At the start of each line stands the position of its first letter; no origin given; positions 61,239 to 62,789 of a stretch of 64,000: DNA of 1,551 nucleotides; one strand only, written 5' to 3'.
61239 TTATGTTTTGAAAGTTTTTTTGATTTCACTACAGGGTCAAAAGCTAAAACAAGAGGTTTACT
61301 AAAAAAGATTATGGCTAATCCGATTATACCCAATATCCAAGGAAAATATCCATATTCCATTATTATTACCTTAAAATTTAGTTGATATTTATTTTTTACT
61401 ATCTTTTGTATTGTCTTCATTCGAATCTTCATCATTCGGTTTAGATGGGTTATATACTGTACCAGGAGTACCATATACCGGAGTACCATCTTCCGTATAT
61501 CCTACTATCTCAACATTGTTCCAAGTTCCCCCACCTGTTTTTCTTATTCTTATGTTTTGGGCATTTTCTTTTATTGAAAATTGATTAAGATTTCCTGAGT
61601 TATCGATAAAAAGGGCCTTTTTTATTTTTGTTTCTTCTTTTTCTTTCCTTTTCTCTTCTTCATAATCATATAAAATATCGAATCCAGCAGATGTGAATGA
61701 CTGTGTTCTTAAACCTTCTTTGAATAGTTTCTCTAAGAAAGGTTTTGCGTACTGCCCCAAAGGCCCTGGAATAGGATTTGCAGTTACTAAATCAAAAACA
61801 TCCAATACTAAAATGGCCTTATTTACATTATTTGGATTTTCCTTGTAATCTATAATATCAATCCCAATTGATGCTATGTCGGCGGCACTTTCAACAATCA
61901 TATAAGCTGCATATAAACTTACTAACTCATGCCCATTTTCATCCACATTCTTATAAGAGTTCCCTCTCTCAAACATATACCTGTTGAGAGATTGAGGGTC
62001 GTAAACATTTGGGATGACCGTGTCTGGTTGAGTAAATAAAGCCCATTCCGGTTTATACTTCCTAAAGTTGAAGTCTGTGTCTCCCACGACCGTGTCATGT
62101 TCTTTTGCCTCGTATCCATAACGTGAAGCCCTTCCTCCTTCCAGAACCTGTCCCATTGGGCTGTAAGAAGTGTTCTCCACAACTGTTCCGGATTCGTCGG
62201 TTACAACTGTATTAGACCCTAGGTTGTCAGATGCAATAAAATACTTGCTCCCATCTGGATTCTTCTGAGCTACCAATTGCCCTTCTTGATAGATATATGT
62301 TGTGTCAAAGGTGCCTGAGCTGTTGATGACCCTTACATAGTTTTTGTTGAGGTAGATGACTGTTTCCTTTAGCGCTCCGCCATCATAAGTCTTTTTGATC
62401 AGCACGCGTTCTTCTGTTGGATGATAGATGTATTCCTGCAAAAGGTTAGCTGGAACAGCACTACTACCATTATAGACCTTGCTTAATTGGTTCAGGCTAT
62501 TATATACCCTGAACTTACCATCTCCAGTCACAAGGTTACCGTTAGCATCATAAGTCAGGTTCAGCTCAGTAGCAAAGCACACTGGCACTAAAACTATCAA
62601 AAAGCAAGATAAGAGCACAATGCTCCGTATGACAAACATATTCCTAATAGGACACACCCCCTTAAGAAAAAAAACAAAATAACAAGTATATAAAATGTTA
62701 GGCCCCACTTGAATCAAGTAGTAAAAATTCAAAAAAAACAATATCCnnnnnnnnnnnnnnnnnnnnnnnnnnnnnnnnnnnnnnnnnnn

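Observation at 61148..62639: RHS/YD-repeat polymorphic-toxin-like module with a signal peptide and a downstream small-TM candidate immunity gene in an archaeal genome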

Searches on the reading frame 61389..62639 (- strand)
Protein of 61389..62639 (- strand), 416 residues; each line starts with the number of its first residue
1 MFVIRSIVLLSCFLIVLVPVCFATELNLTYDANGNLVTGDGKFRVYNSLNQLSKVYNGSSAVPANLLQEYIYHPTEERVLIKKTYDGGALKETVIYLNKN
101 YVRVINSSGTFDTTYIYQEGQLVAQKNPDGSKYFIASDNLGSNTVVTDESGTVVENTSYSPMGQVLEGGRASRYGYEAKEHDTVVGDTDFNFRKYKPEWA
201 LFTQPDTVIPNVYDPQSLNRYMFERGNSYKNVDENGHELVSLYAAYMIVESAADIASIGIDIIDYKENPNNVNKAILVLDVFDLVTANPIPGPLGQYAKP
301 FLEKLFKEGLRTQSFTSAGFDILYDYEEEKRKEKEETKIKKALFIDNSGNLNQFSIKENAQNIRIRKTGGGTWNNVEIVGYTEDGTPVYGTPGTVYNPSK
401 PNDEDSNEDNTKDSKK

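Call 3: search_protein_families(library=pfam, proteins=[window:61389-62639:-], max_evalue=1)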
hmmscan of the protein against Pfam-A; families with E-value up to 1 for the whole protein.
window:61389-62639:- (416 aa): 4 families
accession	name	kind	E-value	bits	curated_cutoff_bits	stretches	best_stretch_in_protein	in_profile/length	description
PF25023.1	TEN_YD-shell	-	0.00033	19.3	50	1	43-231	702-893/909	Teneurin YD-shell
PF05593.20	RHS_repeat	-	0.013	16.4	22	0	103-131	9-37/38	RHS Repeat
PF01737.22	Ycf9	-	0.022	15.1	22.3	1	4-27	6-29/58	YCF9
PF24527.1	Ig-like_Pom152_9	-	0.11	13.2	27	1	318-362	26-69/80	Nucleoporin pom152-like, ninth immunoglobulin-like domain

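Call 4: search_protein_families(library=ncbifam, proteins=[window:61389-62639:-], max_evalue=1)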
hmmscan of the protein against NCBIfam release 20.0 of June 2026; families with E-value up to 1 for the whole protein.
window:61389-62639:- (416 aa): 3 families
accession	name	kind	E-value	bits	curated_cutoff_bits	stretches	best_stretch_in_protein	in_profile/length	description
TIGR03696.1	Rhs_assc_core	domain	4.1e-10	40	32.5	1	159-237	1-76/76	RHS repeat-associated core domain-containing protein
TIGR03043.1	PS_II_psbZ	equivalog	0.019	14.8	39.95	1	6-25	8-27/58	photosystem II reaction center protein PsbZ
TIGR01643.1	YD_repeat_2x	repeat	0.1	13.1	15.8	0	26-37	18-29/42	YD repeat-containing protein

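Call 5: find_homologous_proteins(query=window:61389-62639:-, max_evalue=0.001)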
Query window:61389-62639:- (416 aa): 444 proteins with E <= 0.001 among 7313 candidates; the best 120 are listed.
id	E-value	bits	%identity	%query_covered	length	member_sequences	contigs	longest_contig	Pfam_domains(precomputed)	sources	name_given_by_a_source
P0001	7.6e-277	936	100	100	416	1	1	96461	PF25023.2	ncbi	-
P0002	5.0e-110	386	67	62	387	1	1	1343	PF25023.2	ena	-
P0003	5.6e-104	366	66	61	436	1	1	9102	PF25023.2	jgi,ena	-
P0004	8.2e-99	349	60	64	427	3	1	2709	PF25023.2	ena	-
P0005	1.8e-97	345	66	43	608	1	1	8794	PF07953.21,PF13385.14,PF25023.2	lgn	-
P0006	1.7e-96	342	63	57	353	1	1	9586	PF25023.2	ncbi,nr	ncbi:hypothetical protein HZB03_00925, partial [Candidatus Woesearchaeota archaeon]|nr:hypothetical 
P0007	1.9e-96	342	48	81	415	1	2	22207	PF25023.2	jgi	-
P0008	2.3e-95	338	57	67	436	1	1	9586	PF25023.2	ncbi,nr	ncbi:hypothetical protein HZB03_00940 [Candidatus Woesearchaeota archaeon]|nr:hypothetical protein [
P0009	1.7e-94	335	49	76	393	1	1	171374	PF25023.2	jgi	-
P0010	3.5e-94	334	53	81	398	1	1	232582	PF25023.2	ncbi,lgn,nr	ncbi:hypothetical protein GOV04_04500 [Candidatus Woesearchaeota archaeon]|nr:hypothetical protein [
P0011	1.3e-93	332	61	56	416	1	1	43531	PF25023.2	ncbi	-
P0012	1.5e-93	332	59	63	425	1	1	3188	PF25023.2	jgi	jgi:RHS repeat-associated protein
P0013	2.4e-93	331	42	96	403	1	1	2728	PF25023.2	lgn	-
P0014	2.8e-93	331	59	61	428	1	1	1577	PF25023.2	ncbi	-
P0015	6.4e-93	330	63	54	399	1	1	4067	PF25023.2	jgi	-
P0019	8.8e-92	326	62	60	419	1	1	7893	PF25023.2,PF03527.21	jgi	-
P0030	8.3e-88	313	44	93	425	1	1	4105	PF25023.2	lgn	-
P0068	3.8e-83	298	57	44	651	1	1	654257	PF13385.14,PF25023.2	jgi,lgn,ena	-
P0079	5.8e-82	294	50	70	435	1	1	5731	PF15649.13,PF25023.2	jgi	jgi:RHS repeat-associated protein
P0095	2.6e-79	285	45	69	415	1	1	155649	-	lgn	-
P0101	2.4e-78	282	53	59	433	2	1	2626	PF11429.13,PF25023.2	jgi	-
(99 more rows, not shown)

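Call 7: find_encoding_contigs(protein=P0001, flank=10000, max_places=3)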
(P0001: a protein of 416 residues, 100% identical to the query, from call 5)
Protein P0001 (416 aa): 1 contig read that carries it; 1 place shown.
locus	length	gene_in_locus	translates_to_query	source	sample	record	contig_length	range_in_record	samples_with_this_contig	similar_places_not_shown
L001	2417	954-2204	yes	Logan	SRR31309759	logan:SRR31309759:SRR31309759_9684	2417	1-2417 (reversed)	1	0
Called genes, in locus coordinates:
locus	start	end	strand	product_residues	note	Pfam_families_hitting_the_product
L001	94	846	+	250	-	PF01956:EMC3_TMCO1, PF13858:DUF4199 (faint)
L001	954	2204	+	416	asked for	PF25023:TEN_YD-shell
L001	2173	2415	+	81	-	?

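Call 29: find_related_loci(query=A1, collection=genome_contigs, flank=4000)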
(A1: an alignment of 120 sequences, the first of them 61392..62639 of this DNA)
Query A1 (416 aa) in genome_contigs; peptide patterns used: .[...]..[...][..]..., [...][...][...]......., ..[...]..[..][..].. (x = any residue, [..] = any of these).
228 stretches matched a pattern; 169 encode a relative of the query (tblastn E <= 1e-3); the best 80 are kept; 80 distinct loci.
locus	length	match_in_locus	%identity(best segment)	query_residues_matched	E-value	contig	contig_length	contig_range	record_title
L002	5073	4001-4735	63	9-249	2e-101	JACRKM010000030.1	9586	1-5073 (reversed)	MAG: Candidatus Woesearchaeota archaeon isolate NC_groundwater_1855_Pr3_B-0.1um_47_8 SR-2_scaffold_141_498871, whole gen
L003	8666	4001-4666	68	18-239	9e-100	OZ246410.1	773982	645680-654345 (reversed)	MAG: uncultured Methanosarcinales archaeon isolate SRP193066_co2_46 genome assembly, chromosome: 1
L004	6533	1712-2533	57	2-277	1e-98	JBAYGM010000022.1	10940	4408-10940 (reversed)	MAG: Candidatus Gracilibacteria bacterium isolate SO_2016_GW1_125 scaffold10867_OW334_2016, whole genome shotgun sequenc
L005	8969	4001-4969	53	1-335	6e-98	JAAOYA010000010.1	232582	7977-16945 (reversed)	Candidatus Woesearchaeota archaeon isolate DPANNHV_H1.bin.22 k83_1641148, whole genome shotgun sequence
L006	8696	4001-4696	61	8-241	3e-96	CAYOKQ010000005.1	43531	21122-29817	MAG TPA_asm: uncultured Methanosarcinales archaeon isolate binchicken_co125_1105 genome assembly, contig: NODE_1706_leng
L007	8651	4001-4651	67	19-238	3e-92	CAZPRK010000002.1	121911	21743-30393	MAG TPA_asm: uncultured Methanosarcinales archaeon isolate SRP200020_co5_145 genome assembly, contig: NODE_179_length_12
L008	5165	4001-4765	56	1-256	3e-92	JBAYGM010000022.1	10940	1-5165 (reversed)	MAG: Candidatus Gracilibacteria bacterium isolate SO_2016_GW1_125 scaffold10867_OW334_2016, whole genome shotgun sequenc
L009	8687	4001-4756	57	4-260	5e-94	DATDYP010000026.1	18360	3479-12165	MAG TPA_asm: Candidatus Nanoarchaeia archaeon isolate SMAG_U8168 k141_600844, whole genome shotgun sequence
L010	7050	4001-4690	60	2-237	5e-91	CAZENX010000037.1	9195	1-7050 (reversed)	MAG TPA_asm: uncultured Methanosarcinales archaeon isolate binchicken_co178_239 genome assembly, contig: NODE_9033_lengt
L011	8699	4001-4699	61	4-236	9e-91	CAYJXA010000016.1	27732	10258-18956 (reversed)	MAG TPA_asm: uncultured Methanosarcinales archaeon isolate ERP125453_co1_488 genome assembly, contig: NODE_1478_length_2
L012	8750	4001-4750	58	4-253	8e-91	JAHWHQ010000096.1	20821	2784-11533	MAG: Candidatus Woesearchaeota archaeon isolate MP5_5_87 k127_63366186, whole genome shotgun sequence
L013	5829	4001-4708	57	1-237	7e-90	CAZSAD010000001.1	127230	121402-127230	MAG TPA_asm: uncultured Methanosarcinales archaeon isolate SRP062349_co5_133 genome assembly, contig: NODE_11_length_127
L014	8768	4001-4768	57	4-256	2e-89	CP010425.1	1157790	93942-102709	Archaeon GW2011_AR15 chromosome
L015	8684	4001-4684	58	8-237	3e-89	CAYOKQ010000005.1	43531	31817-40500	MAG TPA_asm: uncultured Methanosarcinales archaeon isolate binchicken_co125_1105 genome assembly, contig: NODE_1706_leng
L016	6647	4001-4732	56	14-265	6e-88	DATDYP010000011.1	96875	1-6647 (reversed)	MAG TPA_asm: Candidatus Nanoarchaeia archaeon isolate SMAG_U8168 k141_697460, whole genome shotgun sequence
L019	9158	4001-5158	44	5-389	6e-82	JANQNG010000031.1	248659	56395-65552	MAG: Candidatus Nanoarchaeia archaeon isolate PL23a_bin.67 k99_2230208, whole genome shotgun sequence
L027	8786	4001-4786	49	4-260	4e-76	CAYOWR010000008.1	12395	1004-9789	MAG TPA_asm: uncultured Methanosarcinales archaeon isolate binchicken_co251_888 genome assembly, contig: NODE_7149_lengt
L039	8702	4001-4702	54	3-236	9e-69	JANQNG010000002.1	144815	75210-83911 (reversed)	MAG: Candidatus Nanoarchaeia archaeon isolate PL23a_bin.67 k99_855529, whole genome shotgun sequence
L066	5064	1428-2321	37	31-345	6e-49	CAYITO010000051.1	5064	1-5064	MAG TPA_asm: uncultured archaeon isolate ERP119705_co6_956 genome assembly, contig: NODE_28455_length_5064_cov_5.191455,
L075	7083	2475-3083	45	31-236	3e-46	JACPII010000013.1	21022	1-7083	MAG: Candidatus Woesearchaeota archaeon isolate NC_groundwater_436_Ag_B-0.1um_47_15 GD18-4_B1_scaffold_14900, whole geno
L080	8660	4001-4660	40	27-242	2e-45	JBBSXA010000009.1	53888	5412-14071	MAG: Nanoarchaeota archaeon isolate H43-bin041_1 H43_bin041_1_000000000009, whole genome shotgun sequence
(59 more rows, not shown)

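Call 34: predict_structure(alignment_id=A1)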
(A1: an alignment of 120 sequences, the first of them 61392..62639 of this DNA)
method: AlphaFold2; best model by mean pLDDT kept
length: 416 residues; sequences in the alignment: 120
mean_pLDDT: 77.3   pTM: 0.55
mean pLDDT of the five models: 77.3, 76.4, 74.5, 74.4, 73.7
residues with pLDDT >= 90: 190; 70-90: 83; 50-70: 82; < 50: 61
segments of 3 or more residues with pLDDT < 50: 220-222, 313-321, 329-331, 333-338, 360-375, 395-416
pLDDT, mean of each block of 10 residues (from residue 1): 96 94 84 94 95 95 92 95 97 97 98 97 98 97 97 98 95 96 96 92 80 54 54 62 80 79 76 71 71 72 72 48 50 48 66 64 41 48 60 46 44 40
secondary structure, 60 per line:
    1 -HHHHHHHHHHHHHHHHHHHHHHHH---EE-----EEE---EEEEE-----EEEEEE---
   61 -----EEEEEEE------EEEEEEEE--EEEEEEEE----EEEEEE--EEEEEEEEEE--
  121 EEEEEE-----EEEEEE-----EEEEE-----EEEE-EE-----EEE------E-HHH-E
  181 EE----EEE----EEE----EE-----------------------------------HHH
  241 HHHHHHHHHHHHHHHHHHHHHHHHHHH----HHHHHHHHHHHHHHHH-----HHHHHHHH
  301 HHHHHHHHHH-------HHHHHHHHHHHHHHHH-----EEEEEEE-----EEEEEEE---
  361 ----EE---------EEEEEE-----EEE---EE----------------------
elements in order: H2-25 E36-38 E42-46 E52-57 E66-72 E79-86 E89-96 E101-106 E109-118 E121-126 E132-137 E143-147 E153-156 E165-167 E180-182 E187-189 E194-196 H238-267 H272-287 H293-310 H318-333 E339-345 E351-357 E376-381 E387-389

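Call 38: fold_search(model_id=the predicted structure, library=pdb)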
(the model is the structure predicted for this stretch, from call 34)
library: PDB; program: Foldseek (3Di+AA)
matches with E <= 10: 397; with E <= 0.001: 41
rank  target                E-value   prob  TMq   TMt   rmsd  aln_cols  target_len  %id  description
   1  9g42_A                1.3e-10  1.00  0.37  0.10   4.1       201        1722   22  Mouse Teneurin2 dimer variant A0B0 (released 2026-01-21)
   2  8qja_C                1.9e-10  1.00  0.39  0.17   3.6       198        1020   22  T6SS-linked Rhs repeat protein - Advenella mimigardefordensis VgrG-Rhs core (released 2024-09-25)
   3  8qja_A                2.8e-10  1.00  0.40  0.17   3.7       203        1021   21  T6SS-linked Rhs repeat protein - Advenella mimigardefordensis VgrG-Rhs core (released 2024-09-25)
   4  8r54_A                2.8e-10  1.00  0.39  0.09   3.8       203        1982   22  Mouse teneurin-3 non-compact subunit - A0B0 isoform (released 2024-05-08)
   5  9g2h_A                2.9e-10  1.00  0.38  0.12   4.1       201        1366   22  Mouse Teneurin2 dimer variant A1B0 (released 2026-01-21)
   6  6vhh_A                2.9e-10  1.00  0.38  0.10   4.1       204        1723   22  Human Teneurin-2 and human Latrophilin-3 binary complex (released 2020-06-03)
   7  9g2f_A                3.1e-10  1.00  0.37  0.10   4.1       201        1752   22  Mouse Teneurin2 dimer variant A1B1 (released 2026-01-21)
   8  8qja_D                5.1e-10  1.00  0.40  0.17   3.8       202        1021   21  T6SS-linked Rhs repeat protein - Advenella mimigardefordensis VgrG-Rhs core (released 2024-09-25)
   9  6fb3_A                7.1e-10  1.00  0.38  0.09   3.9       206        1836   24  Teneurin 2 Partial Extracellular Domain (released 2018-03-28)
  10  8qja_B                8.4e-10  1.00  0.40  0.17   4.2       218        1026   21  T6SS-linked Rhs repeat protein - Advenella mimigardefordensis VgrG-Rhs core (released 2024-09-25)
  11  9g41_A                9.9e-10  1.00  0.38  0.12   4.1       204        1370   22  Mouse Teneurin2 dimer variant A0B1 (released 2026-01-21)
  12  8r51_A                1.2e-09  1.00  0.39  0.10   3.7       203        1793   22  Mouse teneurin-3 non-compact subunit - A1B1 isoform (released 2024-05-08)
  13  6ske_A                1.5e-09  1.00  0.38  0.10   3.9       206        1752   24  Teneurin 2 in complex with Latrophilin 2 Lec domain (released 2020-02-12)
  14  9ifo_A                2.6e-09  1.00  0.27  0.10   7.3       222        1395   21  Structure of Teneurin-Like Protein (TLP) (released 2026-03-11)
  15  8qjd_B                4.7e-09  1.00  0.38  0.16   3.1       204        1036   19  T6SS-linked Rhs repeat protein - Salmonella bongori Rhs-core domain (released 2024-09-25)
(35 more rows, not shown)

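Call 40: find_encoding_contigs(protein=P0007, flank=3000, max_places=2)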
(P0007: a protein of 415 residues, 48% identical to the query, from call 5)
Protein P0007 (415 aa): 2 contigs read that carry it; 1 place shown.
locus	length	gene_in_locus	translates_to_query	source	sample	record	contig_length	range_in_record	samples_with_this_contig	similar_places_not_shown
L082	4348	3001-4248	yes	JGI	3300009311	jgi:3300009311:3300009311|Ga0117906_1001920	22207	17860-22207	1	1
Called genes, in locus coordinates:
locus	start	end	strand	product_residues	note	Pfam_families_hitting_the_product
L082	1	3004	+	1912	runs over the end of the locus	PF03534:SpvB, PF05593:RHS_repeat (faint), PF01839:FG-GAP (faint), PF13517:FG-GAP_3 (weak), PF12256:TcdB_toxin_midN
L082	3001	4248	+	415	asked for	PF25023:TEN_YD-shell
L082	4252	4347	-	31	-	?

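Call 41: find_encoding_contigs(protein=P0009, flank=3000, max_places=2)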
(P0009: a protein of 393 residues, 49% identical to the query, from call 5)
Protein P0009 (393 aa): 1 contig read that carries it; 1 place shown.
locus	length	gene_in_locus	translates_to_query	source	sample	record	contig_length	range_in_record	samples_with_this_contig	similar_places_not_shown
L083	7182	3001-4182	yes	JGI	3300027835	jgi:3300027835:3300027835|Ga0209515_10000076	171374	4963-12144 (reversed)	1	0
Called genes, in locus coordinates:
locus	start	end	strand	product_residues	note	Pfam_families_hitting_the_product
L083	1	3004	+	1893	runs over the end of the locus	PF03534:SpvB, PF01839:FG-GAP (faint), PF13517:FG-GAP_3 (weak), PF12256:TcdB_toxin_midN, PF25023:TEN_YD-shell (weak), PF05593:RHS_repeat (weak), PF25023:TEN_YD-shell (weak)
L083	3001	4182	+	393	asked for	PF25023:TEN_YD-shell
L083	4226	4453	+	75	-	-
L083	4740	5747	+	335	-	-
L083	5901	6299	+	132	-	-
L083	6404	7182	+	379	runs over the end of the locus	PF01548:DEDD_Tnp_IS110, PF02371:Transposase_20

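Call 42: find_encoding_contigs(protein=P0030, flank=3000, max_places=2)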
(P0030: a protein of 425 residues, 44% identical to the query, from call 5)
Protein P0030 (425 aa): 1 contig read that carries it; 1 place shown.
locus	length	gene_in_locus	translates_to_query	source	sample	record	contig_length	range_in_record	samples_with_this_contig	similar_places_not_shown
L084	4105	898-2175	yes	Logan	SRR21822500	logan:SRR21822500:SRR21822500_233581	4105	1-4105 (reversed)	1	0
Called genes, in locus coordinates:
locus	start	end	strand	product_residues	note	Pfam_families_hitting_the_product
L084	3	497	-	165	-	?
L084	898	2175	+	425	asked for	PF25023:TEN_YD-shell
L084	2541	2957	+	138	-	-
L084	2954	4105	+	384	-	?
